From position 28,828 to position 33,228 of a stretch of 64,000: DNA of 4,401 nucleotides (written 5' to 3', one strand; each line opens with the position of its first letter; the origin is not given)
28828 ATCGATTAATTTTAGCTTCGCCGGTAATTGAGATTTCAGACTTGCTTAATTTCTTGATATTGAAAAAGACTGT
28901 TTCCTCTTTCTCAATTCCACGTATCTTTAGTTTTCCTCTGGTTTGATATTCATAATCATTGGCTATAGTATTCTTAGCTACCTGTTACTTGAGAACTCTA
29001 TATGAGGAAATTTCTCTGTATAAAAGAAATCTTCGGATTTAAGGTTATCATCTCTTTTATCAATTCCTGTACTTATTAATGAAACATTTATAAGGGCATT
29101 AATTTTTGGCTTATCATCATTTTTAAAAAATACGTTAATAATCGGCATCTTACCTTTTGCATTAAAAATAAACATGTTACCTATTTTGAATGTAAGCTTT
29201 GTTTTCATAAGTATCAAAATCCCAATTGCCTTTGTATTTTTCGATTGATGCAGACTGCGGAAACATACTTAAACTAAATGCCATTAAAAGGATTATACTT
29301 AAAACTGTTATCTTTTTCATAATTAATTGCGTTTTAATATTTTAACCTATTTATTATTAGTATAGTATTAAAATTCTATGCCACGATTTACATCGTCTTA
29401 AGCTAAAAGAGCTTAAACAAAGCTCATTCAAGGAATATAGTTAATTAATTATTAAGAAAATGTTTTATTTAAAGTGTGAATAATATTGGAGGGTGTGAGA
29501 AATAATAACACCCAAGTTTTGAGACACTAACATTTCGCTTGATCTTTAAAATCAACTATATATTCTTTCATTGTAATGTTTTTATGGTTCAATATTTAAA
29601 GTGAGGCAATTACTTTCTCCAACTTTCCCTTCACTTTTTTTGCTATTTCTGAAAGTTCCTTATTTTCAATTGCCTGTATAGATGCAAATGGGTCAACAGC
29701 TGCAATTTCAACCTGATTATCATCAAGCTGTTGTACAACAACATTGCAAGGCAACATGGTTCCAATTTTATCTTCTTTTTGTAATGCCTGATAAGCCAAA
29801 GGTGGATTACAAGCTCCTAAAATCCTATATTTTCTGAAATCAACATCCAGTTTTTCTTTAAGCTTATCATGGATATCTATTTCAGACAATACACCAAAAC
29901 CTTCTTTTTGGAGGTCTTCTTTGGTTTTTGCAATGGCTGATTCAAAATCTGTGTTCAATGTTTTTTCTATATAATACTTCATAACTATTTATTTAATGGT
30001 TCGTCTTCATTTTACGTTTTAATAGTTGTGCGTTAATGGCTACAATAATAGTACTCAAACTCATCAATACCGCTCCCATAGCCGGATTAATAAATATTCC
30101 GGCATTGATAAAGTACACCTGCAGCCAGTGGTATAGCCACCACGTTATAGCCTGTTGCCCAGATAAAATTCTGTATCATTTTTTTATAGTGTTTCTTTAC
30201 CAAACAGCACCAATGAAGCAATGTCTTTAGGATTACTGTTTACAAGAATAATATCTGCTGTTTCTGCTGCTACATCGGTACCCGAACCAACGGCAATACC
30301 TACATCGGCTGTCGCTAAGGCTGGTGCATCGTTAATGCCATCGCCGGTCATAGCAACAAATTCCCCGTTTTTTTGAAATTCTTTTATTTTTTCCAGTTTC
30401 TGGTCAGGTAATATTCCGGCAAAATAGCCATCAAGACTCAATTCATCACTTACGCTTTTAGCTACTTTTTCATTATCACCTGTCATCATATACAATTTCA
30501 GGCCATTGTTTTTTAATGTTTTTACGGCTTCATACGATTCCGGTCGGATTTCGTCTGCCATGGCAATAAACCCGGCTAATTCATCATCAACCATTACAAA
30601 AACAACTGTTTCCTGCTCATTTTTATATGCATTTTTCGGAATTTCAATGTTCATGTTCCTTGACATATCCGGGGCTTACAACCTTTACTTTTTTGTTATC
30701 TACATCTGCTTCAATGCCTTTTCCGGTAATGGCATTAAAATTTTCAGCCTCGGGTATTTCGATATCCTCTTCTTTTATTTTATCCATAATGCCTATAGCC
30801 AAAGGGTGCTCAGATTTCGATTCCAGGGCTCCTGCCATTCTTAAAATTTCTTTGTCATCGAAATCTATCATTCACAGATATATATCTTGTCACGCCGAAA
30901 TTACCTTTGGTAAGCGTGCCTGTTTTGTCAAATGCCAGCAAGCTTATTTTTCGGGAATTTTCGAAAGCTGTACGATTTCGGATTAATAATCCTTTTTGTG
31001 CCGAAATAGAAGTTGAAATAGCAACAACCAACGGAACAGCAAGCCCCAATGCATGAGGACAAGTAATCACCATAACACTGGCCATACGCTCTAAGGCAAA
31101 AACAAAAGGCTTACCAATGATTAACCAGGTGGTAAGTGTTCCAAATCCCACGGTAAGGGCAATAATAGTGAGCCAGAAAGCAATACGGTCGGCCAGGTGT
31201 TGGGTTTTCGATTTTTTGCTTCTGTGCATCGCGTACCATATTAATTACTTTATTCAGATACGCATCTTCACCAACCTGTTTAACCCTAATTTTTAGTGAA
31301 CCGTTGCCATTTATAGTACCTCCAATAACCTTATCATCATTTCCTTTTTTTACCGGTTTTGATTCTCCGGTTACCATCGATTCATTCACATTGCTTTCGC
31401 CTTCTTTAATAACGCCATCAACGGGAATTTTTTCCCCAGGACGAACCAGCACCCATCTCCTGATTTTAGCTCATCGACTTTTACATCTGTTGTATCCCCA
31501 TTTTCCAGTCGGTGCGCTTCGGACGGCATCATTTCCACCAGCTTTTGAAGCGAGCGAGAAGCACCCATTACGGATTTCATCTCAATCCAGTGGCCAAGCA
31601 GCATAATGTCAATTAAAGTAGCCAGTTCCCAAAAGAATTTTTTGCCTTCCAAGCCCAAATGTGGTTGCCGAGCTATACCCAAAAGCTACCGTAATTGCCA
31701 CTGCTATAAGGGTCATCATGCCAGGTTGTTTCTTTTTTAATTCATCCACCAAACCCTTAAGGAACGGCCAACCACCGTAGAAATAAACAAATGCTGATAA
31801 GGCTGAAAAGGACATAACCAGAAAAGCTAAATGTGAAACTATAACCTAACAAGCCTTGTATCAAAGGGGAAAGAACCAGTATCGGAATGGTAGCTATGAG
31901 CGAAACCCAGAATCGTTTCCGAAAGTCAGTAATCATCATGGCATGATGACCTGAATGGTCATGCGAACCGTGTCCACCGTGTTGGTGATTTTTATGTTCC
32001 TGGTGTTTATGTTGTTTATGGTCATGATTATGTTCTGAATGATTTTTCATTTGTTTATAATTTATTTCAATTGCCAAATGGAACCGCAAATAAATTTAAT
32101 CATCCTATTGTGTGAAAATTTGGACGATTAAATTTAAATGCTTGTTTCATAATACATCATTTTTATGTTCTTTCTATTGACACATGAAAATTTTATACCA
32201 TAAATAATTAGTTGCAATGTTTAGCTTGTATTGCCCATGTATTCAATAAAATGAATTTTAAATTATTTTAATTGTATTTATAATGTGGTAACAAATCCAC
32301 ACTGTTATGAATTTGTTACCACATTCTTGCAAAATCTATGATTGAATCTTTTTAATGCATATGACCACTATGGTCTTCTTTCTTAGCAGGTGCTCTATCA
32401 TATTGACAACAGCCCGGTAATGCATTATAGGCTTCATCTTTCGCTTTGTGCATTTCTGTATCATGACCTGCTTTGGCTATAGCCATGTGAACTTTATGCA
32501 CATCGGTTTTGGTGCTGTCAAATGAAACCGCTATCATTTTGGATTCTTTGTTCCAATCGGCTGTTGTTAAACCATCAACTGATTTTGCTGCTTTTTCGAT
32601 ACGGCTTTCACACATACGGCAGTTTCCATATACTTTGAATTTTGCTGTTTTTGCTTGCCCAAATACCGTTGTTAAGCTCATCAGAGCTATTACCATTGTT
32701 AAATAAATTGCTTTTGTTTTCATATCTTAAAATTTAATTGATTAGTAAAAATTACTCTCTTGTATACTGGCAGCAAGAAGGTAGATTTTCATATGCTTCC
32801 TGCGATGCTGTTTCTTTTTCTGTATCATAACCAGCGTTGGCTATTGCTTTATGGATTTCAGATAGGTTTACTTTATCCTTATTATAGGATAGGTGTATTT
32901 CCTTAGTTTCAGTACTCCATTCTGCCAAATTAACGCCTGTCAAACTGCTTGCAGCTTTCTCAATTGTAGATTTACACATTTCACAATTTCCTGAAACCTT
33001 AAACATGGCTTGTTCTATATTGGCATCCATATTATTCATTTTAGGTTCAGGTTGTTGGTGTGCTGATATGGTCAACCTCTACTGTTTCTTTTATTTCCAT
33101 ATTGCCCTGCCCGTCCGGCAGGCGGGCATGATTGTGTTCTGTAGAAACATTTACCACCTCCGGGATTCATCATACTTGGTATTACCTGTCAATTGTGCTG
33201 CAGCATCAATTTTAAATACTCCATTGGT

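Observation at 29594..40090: A 10-kb heavy-metal resistance island (DUF302, CopB-like ATPase, 2x HMA-like, CusB, CusC, CusA, Cys-rich protein) that is almost completely pseudogenized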

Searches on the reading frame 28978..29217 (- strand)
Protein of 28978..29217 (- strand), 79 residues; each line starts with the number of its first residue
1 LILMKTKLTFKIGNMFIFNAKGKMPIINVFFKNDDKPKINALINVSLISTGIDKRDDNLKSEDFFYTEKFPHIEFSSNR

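Call 48: search_protein_families(library=pfam, proteins=[window:28978-29217:-], max_evalue=0.01)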
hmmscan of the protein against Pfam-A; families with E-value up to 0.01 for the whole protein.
window:28978-29217:- (79 aa): 1 family
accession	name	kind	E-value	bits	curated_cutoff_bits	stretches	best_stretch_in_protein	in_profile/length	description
PF04264.18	YceI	-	1.2e-10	42.4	23.7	1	5-78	7-84/150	YceI-like domain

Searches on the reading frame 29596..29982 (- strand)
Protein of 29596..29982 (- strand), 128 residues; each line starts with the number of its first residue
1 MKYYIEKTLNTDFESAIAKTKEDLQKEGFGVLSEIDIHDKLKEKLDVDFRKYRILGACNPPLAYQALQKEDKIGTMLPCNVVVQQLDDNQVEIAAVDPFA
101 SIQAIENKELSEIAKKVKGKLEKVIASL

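Call 5: find_encoding_contigs(protein=window:29596-29982:-, flank=10000, max_places=10)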
Protein window:29596-29982:- (128 aa): no gene with exactly this product is on record in the collection.

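Call 22: search_protein_families(library=pfam, proteins=[window:29596-29982:-])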
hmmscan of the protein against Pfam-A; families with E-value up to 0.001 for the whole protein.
window:29596-29982:- (128 aa): 1 family
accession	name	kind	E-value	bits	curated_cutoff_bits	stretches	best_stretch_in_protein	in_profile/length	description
PF03625.19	DUF302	-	2.1e-26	92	23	1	35-98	1-63/63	Domain of unknown function DUF302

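Call 54: search_protein_families(library=ncbifam, proteins=[window:29596-29982:-], max_evalue=0.001)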
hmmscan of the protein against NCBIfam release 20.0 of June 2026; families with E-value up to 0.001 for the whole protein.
window:29596-29982:- (128 aa): 0 families

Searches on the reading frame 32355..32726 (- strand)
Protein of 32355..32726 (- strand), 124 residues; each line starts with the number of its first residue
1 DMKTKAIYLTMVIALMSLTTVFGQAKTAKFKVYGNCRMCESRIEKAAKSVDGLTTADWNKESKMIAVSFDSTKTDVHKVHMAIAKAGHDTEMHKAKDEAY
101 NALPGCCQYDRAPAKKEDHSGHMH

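Call 22: search_protein_families(library=pfam, proteins=[window:32355-32726:-])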
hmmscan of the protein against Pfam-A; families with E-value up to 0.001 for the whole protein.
window:32355-32726:- (124 aa): 1 family
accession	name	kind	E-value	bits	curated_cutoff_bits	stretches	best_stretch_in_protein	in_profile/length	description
PF00403.32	HMA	-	1e-06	29.4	24.8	1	36-89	9-62/62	Heavy-metal-associated domain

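Call 54: search_protein_families(library=ncbifam, proteins=[window:32355-32726:-], max_evalue=0.001)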
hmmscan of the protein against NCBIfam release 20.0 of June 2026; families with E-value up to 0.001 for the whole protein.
window:32355-32726:- (124 aa): 8 families
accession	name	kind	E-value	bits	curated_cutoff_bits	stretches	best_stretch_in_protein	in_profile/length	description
TIGR02052.1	MerP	equivalog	1.5e-09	38.3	92.55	1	11-90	8-88/92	mercury resistance system periplasmic binding protein MerP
NF033556.1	MerTP_fusion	equivalog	4.3e-08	33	180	1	24-89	118-184/186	mercuric transport protein MerTP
NF033795.1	chaper_CopZ_Bs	exception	1e-07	32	91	1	33-90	7-65/66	copper chaperone CopZ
TIGR00003.1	TIGR00003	subfamily_domain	1.4e-06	28.4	62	1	31-90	5-65/66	copper ion binding protein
NF033553.1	MerP_Gpos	exception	2.5e-06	27.3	110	1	20-89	39-110/112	mercury resistance system substrate-binding protein MerP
NF045683.1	MerT_CopZ_Se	exception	7.9e-06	25.5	375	1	24-92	160-229/235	MerT/CopZ fusion-like heavy metal transport selenoprotein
NF033794.2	chaper_CopZ_Eh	exception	1.3e-05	25.3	95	1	29-92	3-67/68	copper chaperone CopZ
NF047957.1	CopZ_AFE_1862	equivalog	7.1e-05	23.2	85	1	32-89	5-60/62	CopZ family metallochaperone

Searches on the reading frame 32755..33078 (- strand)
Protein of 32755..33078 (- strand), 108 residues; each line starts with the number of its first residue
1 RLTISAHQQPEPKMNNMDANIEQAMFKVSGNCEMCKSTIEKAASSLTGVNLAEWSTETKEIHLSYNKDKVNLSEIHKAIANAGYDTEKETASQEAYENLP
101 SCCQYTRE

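Call 22: search_protein_families(library=pfam, proteins=[window:32755-33078:-])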
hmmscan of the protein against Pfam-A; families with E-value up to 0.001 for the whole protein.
window:32755-33078:- (108 aa): 1 family
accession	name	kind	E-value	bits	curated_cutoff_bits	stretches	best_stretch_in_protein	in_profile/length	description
PF00403.32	HMA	-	3.8e-09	37.3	24.8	1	31-85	8-62/62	Heavy-metal-associated domain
